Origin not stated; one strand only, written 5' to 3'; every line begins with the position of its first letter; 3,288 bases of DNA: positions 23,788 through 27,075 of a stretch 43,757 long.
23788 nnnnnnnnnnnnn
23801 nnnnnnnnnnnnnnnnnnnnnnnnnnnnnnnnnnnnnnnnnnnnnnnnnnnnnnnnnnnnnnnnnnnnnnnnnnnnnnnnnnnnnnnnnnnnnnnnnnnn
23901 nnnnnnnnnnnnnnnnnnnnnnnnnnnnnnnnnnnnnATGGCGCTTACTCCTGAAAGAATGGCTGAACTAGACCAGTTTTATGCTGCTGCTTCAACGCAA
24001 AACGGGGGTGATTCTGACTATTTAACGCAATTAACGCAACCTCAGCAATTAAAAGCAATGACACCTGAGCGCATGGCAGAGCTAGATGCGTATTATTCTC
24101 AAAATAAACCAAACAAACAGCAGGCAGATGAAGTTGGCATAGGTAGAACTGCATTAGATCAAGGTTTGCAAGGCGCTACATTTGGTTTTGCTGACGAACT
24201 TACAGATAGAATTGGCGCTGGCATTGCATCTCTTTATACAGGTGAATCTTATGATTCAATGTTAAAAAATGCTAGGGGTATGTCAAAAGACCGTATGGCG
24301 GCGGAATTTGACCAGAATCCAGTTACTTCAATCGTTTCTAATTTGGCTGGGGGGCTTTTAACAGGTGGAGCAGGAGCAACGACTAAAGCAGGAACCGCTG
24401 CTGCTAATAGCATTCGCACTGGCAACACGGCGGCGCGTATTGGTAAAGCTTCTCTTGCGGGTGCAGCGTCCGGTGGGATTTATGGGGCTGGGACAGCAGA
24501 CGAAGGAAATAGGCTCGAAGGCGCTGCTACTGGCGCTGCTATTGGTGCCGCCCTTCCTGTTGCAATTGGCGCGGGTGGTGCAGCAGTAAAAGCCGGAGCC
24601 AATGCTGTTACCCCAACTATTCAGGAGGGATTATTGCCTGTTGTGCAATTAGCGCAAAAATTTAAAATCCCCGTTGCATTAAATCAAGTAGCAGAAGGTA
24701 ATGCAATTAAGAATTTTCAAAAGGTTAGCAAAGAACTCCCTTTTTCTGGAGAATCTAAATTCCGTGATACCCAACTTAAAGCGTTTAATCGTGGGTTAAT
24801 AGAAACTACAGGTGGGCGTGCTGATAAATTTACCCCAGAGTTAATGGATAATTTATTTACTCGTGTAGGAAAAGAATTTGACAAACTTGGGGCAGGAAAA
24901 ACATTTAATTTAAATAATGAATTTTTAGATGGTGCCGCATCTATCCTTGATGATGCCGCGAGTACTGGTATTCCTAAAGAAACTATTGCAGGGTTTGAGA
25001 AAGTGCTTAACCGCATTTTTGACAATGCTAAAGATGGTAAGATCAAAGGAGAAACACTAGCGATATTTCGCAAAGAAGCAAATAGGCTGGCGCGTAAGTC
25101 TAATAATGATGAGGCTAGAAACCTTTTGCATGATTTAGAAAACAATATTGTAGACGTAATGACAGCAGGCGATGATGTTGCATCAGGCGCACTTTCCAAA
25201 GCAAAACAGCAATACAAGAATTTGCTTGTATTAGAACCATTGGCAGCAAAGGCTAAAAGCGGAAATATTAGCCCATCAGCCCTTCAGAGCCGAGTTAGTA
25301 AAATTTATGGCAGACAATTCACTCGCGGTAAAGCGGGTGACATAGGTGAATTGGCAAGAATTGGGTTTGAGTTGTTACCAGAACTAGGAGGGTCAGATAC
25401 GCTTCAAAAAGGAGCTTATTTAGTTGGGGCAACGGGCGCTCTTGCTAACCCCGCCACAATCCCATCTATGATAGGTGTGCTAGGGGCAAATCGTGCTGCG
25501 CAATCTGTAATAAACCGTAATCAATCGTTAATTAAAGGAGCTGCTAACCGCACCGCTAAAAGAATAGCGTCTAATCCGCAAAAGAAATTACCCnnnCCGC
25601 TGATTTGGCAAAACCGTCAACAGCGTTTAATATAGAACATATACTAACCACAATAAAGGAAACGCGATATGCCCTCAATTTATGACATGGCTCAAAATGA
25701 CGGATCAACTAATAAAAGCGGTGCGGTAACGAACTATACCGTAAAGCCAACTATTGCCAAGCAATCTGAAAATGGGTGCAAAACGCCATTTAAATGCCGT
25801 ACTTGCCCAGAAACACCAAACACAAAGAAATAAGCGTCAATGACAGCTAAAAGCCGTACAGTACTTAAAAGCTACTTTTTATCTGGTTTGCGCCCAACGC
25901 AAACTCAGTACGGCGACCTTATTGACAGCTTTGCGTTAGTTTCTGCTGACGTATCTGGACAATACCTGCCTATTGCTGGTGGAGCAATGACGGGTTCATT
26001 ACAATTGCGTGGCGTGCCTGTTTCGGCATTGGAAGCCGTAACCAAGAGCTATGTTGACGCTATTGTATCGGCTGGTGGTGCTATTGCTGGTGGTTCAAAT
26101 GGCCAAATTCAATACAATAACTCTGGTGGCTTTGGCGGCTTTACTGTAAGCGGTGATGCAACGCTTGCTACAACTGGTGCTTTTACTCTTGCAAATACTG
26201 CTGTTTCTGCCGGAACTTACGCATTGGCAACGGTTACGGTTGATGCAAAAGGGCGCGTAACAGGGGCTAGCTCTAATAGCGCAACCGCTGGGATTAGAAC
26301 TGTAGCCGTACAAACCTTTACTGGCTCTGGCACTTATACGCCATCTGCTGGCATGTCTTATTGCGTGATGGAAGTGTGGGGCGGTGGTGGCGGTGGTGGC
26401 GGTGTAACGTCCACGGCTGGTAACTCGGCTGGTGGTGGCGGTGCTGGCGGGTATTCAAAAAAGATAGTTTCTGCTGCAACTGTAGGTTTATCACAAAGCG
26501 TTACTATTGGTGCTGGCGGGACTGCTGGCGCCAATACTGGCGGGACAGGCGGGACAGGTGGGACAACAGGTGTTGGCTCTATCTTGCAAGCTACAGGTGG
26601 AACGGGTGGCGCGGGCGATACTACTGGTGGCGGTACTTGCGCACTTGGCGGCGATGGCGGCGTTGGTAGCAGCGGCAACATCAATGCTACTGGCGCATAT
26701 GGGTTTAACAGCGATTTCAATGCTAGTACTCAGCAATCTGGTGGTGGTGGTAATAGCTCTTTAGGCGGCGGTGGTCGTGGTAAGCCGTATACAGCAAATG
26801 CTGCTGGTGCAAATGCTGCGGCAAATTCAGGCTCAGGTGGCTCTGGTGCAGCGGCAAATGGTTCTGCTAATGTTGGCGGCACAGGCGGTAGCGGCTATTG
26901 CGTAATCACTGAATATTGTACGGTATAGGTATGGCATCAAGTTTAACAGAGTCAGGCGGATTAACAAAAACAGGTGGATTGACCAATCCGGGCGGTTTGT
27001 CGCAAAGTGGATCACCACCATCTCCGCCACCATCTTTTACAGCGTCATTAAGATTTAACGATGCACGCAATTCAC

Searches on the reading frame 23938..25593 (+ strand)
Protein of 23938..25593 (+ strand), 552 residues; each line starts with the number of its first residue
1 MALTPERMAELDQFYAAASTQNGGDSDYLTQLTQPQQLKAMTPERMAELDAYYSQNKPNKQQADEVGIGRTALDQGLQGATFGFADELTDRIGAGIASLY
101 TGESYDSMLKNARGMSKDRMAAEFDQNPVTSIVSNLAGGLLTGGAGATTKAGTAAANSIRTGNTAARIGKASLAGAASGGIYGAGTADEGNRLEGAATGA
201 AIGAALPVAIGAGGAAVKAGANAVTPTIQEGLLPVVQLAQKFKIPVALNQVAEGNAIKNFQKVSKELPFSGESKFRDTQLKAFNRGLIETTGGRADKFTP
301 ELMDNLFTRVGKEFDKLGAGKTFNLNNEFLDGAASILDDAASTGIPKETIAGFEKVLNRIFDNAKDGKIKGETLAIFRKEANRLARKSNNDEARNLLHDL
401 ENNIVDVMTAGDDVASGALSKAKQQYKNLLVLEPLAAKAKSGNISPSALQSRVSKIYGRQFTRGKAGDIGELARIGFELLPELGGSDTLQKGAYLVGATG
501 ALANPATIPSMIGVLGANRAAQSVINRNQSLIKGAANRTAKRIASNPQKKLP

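Call 15: search_protein_families(library=phrogs, proteins=[window:23938-25593:+], max_evalue=0.001)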
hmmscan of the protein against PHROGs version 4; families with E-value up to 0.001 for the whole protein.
window:23938-25593:+ (552 aa): 2 families
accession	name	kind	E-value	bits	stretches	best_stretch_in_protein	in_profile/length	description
phrog_26400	-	DNA, RNA and nucleotide metabolism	2.7e-36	126.6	1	85-518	99-525/589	DNA ejection protein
phrog_5880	-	unknown function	2.1e-19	70.7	1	31-230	13-217/661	-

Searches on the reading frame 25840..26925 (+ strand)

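Call 15: search_protein_families(library=phrogs, proteins=[window:25840-26925:+], max_evalue=0.001)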
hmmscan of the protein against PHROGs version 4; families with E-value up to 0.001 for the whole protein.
window:25840-26925:+ (362 aa): 2 families
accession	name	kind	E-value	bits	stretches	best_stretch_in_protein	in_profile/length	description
phrog_863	-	tail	5.1e-36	125.8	1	46-361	314-606/690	tail fiber assembly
phrog_454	-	tail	0.00016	20.9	1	141-359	1165-1375/1376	tail fiber protein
